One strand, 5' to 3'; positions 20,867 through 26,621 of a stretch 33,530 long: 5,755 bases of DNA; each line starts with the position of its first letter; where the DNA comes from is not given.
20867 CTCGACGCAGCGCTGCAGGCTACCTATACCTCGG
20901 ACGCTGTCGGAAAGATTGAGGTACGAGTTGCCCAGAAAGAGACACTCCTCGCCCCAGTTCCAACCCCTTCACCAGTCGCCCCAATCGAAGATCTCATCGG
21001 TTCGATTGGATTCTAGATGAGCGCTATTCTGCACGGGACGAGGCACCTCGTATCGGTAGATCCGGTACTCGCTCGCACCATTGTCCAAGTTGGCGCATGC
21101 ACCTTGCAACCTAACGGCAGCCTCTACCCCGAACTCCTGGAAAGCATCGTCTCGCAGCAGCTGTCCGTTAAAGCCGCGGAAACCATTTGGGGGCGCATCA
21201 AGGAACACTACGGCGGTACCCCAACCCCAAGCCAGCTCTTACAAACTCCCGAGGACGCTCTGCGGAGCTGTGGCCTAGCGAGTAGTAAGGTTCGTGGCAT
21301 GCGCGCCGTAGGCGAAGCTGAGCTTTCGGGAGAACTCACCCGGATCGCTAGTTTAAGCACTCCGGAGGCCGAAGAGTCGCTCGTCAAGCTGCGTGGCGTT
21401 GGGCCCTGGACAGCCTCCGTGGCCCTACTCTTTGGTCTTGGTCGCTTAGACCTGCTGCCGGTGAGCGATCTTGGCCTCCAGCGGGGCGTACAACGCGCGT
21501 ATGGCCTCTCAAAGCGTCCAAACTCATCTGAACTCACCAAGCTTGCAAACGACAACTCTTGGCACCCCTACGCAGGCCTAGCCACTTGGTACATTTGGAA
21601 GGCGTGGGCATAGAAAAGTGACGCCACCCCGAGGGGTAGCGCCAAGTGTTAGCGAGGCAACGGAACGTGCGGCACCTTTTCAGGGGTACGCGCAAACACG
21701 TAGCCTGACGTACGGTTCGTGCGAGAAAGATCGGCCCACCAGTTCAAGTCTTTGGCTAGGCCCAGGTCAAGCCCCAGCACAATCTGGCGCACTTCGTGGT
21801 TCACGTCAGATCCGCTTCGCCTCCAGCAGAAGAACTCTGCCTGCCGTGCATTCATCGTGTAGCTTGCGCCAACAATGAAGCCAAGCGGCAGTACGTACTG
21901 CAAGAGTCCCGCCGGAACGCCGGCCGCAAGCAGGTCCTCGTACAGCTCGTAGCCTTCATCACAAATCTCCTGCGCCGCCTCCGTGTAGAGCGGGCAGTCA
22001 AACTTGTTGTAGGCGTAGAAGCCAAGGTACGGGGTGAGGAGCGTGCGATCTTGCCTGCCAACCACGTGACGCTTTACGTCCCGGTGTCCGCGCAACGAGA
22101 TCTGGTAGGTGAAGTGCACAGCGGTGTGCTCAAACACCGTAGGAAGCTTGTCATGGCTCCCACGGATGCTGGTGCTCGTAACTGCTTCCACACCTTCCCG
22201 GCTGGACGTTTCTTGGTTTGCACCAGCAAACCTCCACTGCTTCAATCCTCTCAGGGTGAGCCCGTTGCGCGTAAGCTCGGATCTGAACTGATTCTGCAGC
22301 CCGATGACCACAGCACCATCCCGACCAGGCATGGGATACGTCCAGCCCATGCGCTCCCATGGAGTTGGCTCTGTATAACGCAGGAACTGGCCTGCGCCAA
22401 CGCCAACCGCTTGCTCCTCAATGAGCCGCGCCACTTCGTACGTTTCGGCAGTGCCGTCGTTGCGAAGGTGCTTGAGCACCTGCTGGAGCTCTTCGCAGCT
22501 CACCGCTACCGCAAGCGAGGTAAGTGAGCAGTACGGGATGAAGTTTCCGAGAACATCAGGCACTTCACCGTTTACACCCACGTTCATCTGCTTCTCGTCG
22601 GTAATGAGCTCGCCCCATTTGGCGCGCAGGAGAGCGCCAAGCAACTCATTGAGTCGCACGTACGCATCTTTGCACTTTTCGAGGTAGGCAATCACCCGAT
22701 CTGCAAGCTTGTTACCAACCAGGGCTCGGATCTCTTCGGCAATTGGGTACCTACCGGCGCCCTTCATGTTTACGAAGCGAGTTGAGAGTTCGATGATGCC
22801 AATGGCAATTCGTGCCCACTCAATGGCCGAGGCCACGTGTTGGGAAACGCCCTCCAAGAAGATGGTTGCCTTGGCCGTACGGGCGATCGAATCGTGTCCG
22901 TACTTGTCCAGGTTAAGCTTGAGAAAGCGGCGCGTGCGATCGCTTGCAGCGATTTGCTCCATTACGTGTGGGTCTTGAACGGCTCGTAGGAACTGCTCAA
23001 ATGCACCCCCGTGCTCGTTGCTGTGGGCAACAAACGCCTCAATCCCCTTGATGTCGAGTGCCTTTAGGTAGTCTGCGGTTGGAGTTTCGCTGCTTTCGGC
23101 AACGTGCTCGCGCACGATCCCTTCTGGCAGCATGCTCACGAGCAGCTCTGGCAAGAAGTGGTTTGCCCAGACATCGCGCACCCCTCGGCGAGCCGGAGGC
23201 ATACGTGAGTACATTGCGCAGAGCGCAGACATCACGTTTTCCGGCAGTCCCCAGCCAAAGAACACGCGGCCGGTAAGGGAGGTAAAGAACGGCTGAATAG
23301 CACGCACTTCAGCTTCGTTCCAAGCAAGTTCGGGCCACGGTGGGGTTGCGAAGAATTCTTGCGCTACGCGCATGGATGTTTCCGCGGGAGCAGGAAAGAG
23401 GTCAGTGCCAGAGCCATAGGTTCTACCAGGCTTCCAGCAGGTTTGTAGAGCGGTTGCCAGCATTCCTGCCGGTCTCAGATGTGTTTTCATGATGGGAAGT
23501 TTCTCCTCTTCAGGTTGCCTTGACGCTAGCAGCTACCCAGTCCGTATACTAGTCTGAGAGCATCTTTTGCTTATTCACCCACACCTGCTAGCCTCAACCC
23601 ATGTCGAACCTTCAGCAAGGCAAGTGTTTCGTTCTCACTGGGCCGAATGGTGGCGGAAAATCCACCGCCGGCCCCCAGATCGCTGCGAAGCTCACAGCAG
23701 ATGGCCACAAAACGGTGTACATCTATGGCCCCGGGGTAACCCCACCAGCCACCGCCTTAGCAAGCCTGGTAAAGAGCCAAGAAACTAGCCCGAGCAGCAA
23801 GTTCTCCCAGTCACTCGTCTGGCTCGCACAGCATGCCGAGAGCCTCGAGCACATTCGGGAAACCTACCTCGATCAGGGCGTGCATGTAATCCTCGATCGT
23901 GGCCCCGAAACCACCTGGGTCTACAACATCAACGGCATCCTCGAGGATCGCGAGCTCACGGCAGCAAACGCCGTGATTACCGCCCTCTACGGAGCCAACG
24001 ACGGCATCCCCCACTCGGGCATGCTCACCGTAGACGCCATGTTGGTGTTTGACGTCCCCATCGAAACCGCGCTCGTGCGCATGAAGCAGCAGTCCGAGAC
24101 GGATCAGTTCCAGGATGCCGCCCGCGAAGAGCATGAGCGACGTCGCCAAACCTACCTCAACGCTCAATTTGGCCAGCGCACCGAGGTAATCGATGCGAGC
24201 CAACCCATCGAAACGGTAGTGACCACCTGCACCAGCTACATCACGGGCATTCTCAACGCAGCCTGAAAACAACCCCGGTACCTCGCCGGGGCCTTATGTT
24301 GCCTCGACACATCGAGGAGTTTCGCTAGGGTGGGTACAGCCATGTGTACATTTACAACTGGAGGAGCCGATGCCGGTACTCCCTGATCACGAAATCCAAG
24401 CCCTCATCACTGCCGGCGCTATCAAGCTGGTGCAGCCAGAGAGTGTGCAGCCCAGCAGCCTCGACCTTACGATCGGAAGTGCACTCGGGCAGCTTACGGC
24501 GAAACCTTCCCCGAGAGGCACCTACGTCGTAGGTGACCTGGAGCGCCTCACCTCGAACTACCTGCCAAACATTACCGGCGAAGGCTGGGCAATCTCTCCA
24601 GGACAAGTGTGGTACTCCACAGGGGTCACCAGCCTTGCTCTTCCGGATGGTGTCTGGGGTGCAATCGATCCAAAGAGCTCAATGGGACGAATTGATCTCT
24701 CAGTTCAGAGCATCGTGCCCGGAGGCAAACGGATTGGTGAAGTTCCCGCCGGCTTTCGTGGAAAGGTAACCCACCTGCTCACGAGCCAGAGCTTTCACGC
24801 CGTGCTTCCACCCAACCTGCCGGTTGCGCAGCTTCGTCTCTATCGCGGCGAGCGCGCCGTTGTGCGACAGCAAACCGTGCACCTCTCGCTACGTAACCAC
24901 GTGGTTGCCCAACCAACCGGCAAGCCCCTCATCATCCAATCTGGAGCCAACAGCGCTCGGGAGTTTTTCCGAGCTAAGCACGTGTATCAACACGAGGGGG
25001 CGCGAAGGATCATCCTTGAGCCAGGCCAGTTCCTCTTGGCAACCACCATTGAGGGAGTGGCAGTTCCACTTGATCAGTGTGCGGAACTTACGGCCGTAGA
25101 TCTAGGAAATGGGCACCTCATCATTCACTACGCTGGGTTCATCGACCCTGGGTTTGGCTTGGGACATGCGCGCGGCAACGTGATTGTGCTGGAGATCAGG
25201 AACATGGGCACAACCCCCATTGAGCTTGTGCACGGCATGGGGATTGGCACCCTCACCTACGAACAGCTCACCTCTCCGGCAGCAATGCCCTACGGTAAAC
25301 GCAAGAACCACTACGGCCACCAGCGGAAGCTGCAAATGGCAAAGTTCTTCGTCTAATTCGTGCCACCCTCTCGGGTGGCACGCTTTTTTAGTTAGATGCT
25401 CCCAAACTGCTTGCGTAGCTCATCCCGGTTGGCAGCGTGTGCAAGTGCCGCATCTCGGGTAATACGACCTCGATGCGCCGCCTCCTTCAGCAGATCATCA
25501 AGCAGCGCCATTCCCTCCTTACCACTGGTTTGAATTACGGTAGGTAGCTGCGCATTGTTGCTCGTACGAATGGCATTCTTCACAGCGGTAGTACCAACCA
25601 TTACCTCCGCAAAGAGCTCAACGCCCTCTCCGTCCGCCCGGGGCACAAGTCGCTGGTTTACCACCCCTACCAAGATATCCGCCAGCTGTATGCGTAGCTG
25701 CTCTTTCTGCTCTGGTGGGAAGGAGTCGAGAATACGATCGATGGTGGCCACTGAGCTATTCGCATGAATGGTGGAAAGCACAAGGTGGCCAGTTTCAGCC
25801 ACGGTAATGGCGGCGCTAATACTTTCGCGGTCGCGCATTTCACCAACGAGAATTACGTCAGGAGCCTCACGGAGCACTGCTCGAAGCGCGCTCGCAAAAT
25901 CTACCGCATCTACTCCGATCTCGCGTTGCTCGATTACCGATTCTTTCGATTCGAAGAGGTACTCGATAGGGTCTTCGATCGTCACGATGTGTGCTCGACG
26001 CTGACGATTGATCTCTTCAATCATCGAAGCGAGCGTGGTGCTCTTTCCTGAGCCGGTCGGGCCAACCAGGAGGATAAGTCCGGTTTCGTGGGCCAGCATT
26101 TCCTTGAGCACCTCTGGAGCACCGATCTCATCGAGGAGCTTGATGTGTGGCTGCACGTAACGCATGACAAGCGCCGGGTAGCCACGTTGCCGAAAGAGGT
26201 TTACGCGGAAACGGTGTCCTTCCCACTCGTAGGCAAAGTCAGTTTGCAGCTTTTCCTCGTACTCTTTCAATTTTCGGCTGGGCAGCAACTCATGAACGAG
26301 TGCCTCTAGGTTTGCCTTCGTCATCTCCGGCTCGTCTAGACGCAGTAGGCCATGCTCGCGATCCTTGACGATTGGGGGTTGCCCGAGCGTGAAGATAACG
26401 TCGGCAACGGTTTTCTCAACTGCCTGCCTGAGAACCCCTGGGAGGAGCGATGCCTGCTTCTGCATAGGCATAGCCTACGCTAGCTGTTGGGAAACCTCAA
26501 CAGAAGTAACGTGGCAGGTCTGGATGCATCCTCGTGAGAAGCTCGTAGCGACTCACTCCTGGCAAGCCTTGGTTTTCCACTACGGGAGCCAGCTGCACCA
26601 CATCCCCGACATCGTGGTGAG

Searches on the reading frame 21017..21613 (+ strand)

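Call 4: search_protein_families(library=pfam, proteins=[window:21017-21613:+], max_evalue=0.01)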
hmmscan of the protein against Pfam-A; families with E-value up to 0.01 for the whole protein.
window:21017-21613:+ (198 aa): 1 family
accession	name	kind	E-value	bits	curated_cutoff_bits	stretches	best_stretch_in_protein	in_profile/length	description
PF00730.31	HhH-GPD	-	7.3e-16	58.9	26.2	1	43-177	3-102/108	HhH-GPD superfamily base excision DNA repair protein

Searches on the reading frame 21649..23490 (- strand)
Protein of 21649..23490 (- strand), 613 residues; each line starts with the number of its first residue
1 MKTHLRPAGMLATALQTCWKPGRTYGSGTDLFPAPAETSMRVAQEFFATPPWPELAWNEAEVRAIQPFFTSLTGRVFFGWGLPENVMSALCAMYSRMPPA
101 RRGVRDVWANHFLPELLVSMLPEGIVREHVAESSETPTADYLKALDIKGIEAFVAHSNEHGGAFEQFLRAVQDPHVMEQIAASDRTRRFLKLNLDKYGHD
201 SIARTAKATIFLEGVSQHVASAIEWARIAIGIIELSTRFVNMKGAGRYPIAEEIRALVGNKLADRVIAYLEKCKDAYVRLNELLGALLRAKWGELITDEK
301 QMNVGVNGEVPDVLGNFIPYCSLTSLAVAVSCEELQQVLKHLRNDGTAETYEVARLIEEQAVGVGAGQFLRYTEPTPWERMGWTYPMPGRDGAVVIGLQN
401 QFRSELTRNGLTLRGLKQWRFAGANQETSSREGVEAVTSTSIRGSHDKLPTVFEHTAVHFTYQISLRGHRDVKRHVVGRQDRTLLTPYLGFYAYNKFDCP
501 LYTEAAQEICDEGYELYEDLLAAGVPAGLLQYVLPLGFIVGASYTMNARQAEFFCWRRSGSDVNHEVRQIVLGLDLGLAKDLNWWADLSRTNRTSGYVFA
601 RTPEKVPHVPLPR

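Call 4: search_protein_families(library=pfam, proteins=[window:21649-23490:-], max_evalue=0.01)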
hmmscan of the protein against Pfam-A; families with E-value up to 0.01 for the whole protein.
window:21649-23490:- (613 aa): 1 family
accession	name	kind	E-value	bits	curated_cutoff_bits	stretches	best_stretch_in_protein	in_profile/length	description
PF02511.20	Thy1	-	1.6e-22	80.7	24.8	2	178-360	31-184/191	Thymidylate synthase complementing protein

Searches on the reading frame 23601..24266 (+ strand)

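Call 4: search_protein_families(library=pfam, proteins=[window:23601-24266:+], max_evalue=0.01)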
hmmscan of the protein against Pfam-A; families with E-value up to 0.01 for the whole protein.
window:23601-24266:+ (221 aa): 6 families
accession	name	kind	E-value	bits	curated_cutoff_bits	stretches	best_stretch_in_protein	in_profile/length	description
PF02223.23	Thymidylate_kin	-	1.7e-14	54.3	27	1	14-208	3-183/185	Thymidylate kinase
PF13521.12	AAA_28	-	0.0001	23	27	1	10-122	2-104/164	AAA domain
PF13401.12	AAA_22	-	0.00011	23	27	1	6-96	4-87/130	AAA domain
PF25199.1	nSTAND_NTPase5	-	0.00094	19.5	34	1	6-53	40-87/145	Novel STAND NTPase 5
PF00005.33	ABC_tran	-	0.0019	19.2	25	1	3-82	7-71/137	ABC transporter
PF20720.3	nSTAND3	-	0.0025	18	27.2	1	3-41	13-51/155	Novel STAND NTPase 3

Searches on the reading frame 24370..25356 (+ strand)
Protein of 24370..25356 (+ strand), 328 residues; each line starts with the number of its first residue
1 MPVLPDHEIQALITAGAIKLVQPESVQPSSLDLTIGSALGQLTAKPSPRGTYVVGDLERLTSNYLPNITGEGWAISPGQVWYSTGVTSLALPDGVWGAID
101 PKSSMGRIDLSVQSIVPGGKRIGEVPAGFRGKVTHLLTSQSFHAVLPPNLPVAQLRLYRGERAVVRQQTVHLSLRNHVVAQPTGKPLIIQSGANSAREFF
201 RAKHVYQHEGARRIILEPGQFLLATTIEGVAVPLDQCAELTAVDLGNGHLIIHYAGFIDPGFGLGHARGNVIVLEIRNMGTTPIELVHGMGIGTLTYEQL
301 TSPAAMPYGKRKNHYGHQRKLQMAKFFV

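Call 4: search_protein_families(library=pfam, proteins=[window:24370-25356:+], max_evalue=0.01)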
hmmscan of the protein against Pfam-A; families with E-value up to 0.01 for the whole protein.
window:24370-25356:+ (328 aa): 3 families
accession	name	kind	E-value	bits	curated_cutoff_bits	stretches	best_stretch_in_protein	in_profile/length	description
PF22769.1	DCD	-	9.6e-37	126.9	27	2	203-300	63-153/153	dCTP deaminase-like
PF22569.1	DCD_C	-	9.7e-26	90.7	22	1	192-327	59-192/192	2'-deoxycytidine 5'-triphosphate deaminase (DCD), C-terminal domain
PF06559.16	DCD_N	-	5.2e-18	65.9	21.4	1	3-161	4-164/164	2'-deoxycytidine 5'-triphosphate deaminase (DCD) N-terminal domain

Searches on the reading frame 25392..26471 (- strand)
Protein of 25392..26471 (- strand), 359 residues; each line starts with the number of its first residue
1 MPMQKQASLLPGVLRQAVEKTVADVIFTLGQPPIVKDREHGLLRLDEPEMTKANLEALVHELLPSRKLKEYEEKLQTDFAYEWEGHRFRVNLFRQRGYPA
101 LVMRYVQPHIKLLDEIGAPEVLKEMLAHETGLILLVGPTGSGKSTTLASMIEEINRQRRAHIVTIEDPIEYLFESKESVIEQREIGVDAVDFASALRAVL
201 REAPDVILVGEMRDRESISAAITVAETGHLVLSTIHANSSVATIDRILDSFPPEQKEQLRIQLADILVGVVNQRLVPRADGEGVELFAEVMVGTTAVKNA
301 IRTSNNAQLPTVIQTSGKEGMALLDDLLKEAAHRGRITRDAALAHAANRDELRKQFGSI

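Call 50: search_protein_families(library=pfam, proteins=[window:25392-26471:-], max_evalue=0.001)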
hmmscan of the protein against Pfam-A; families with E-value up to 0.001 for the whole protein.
window:25392-26471:- (359 aa): 7 families
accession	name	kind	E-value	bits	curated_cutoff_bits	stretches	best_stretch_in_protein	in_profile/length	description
PF00437.27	T2SSE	-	7.4e-46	156.9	24.9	1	87-341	93-333/370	Type II/IV secretion system protein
PF13191.12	AAA_16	-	5.7e-06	27.4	32.6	1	122-255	16-112/167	AAA ATPase domain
PF13401.12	AAA_22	-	3.2e-05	24.7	27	1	129-167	4-41/130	AAA domain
PF01935.23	DUF87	-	5.8e-05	23.7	23.2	1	135-165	28-58/220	Helicase HerA, central domain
PF25199.1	nSTAND_NTPase5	-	9.9e-05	22.6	34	1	128-216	39-136/145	Novel STAND NTPase 5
PF13671.12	AAA_33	-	0.00014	22.6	27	1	132-229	1-96/143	AAA domain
PF13604.12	AAA_30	-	0.00061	20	27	0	121-157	9-45/191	AAA domain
